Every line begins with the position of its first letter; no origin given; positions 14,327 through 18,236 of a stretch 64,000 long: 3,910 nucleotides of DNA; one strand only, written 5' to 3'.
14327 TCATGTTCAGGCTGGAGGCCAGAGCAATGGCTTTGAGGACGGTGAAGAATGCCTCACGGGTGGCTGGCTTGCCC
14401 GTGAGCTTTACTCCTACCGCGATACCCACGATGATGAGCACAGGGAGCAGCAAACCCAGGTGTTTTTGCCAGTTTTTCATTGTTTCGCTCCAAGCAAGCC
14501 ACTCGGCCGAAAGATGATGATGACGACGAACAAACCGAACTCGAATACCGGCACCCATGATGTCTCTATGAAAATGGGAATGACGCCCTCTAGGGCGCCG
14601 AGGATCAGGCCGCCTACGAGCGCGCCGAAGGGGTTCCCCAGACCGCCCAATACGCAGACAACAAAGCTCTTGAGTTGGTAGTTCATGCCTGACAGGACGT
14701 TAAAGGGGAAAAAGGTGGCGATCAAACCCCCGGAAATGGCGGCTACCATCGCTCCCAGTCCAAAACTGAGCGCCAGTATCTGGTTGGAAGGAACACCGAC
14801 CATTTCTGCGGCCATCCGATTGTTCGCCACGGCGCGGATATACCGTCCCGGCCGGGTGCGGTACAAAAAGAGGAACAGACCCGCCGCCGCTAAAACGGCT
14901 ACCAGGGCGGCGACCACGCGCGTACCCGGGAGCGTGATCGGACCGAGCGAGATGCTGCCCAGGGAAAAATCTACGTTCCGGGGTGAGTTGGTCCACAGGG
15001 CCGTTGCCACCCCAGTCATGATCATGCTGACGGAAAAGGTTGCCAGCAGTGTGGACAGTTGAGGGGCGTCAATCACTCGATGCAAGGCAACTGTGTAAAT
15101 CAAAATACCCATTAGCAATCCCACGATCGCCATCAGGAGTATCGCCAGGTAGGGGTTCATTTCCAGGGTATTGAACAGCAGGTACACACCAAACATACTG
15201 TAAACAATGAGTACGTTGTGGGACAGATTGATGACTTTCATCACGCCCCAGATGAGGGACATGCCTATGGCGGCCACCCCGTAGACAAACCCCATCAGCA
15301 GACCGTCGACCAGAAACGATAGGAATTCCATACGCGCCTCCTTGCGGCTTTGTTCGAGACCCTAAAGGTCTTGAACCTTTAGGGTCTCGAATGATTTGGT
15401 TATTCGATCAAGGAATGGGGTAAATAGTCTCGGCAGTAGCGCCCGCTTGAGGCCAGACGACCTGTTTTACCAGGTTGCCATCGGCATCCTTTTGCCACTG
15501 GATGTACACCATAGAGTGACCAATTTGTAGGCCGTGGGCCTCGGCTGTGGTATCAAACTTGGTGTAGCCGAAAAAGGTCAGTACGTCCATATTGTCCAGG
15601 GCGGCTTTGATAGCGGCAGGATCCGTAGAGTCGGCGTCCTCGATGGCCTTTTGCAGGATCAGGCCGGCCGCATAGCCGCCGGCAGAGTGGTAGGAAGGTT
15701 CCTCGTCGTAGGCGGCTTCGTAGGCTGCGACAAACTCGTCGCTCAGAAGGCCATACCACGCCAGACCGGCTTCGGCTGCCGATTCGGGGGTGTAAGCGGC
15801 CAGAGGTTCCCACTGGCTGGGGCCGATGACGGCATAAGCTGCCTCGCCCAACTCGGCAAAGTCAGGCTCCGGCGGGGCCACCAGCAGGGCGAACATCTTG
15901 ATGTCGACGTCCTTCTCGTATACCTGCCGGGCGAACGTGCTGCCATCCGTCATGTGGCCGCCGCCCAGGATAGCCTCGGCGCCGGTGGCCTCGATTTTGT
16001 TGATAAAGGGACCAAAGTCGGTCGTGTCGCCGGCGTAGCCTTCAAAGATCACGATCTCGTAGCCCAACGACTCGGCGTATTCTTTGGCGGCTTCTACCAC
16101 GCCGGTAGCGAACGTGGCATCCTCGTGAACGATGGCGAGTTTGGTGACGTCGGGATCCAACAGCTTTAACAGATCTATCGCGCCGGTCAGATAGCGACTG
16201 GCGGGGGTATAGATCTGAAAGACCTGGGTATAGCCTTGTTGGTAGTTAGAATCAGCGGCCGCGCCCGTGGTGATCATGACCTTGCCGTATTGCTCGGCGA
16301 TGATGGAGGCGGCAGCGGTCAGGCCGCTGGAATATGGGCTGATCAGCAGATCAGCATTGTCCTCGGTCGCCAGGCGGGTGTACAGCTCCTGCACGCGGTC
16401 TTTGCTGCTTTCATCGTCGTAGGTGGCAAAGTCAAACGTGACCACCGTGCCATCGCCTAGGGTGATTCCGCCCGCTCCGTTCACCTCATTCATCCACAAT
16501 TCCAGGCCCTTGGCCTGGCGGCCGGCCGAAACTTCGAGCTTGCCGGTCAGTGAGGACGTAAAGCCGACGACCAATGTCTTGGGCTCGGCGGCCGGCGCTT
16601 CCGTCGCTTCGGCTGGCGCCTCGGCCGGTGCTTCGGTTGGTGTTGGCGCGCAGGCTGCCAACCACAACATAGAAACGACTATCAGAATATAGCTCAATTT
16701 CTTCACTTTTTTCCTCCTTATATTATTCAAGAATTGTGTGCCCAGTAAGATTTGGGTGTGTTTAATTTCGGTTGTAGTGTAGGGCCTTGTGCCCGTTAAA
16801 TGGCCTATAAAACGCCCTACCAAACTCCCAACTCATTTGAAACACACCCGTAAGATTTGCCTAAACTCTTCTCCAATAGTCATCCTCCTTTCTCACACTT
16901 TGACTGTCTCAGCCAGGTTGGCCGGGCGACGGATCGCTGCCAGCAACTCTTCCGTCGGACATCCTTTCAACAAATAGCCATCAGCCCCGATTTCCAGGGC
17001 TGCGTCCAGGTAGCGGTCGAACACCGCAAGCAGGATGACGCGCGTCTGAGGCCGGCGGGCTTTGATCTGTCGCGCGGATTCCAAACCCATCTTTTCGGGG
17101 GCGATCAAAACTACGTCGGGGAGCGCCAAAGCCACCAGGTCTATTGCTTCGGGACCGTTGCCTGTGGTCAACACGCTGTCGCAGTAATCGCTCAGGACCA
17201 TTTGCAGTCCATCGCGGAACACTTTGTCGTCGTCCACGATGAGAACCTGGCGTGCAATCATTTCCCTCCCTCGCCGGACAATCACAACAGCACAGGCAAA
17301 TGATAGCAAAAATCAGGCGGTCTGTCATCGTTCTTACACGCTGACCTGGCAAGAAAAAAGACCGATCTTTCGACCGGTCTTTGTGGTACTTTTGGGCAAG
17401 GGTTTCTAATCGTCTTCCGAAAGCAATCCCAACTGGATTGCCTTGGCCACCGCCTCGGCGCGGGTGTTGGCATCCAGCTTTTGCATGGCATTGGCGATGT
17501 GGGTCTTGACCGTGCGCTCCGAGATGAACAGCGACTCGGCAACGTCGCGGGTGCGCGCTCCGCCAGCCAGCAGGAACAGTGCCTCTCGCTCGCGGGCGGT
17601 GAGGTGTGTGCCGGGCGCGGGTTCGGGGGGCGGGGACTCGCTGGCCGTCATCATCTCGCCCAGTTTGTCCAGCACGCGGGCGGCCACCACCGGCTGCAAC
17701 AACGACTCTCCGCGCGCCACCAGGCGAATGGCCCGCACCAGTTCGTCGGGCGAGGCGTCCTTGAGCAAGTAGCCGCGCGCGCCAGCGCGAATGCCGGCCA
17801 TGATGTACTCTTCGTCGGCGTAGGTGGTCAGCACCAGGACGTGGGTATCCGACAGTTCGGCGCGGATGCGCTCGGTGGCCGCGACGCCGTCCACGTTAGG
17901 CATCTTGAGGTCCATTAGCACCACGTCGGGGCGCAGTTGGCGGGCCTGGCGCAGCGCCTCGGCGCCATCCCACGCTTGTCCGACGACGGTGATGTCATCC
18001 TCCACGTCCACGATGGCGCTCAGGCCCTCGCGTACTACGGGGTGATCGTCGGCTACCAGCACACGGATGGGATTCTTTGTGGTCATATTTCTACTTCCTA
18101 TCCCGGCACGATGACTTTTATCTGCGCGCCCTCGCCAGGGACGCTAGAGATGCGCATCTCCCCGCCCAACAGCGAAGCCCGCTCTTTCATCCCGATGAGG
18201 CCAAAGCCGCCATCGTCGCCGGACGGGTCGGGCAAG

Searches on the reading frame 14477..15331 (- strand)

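Call 14: search_protein_families(library=pfam, proteins=[window:14477-15331:-], max_evalue=0.00001)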
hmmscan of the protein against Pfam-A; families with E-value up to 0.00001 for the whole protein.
window:14477-15331:- (284 aa): 1 family
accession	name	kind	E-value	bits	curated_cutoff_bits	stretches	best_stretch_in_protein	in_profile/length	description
PF02653.21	BPD_transp_2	-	3.3e-37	128.5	26.8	1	7-271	2-268/269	Branched-chain amino acid transport system / permease component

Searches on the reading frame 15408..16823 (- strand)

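Call 14: search_protein_families(library=pfam, proteins=[window:15408-16823:-], max_evalue=0.00001)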
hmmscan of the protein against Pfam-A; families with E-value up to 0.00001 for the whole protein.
window:15408-16823:- (471 aa): 3 families
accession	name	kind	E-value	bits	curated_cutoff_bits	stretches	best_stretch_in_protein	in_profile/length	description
PF13458.12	Peripla_BP_6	-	2.5e-45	156.1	31.7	1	84-446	2-341/343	Periplasmic binding protein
PF01094.35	ANF_receptor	-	1.9e-06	27.6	25.4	1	129-412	24-307/353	Receptor family ligand binding region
PF13433.12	Peripla_BP_5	-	3.5e-06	26.8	27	0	86-288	3-195/363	Periplasmic binding protein domain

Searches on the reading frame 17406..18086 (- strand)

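Call 14: search_protein_families(library=pfam, proteins=[window:17406-18086:-], max_evalue=0.00001)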
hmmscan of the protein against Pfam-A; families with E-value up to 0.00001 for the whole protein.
window:17406-18086:- (226 aa): 3 families
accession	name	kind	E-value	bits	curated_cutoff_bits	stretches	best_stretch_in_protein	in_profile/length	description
PF00072.30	Response_reg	-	9.2e-30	103.5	30.2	1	9-121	1-111/111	Response regulator receiver domain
PF00196.25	GerE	-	8.6e-17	61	23.5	1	161-215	2-56/57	Bacterial regulatory proteins, luxR family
PF08281.18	Sigma70_r4_2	-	1.5e-06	28.2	25.7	1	161-204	10-54/54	Sigma-70, region 4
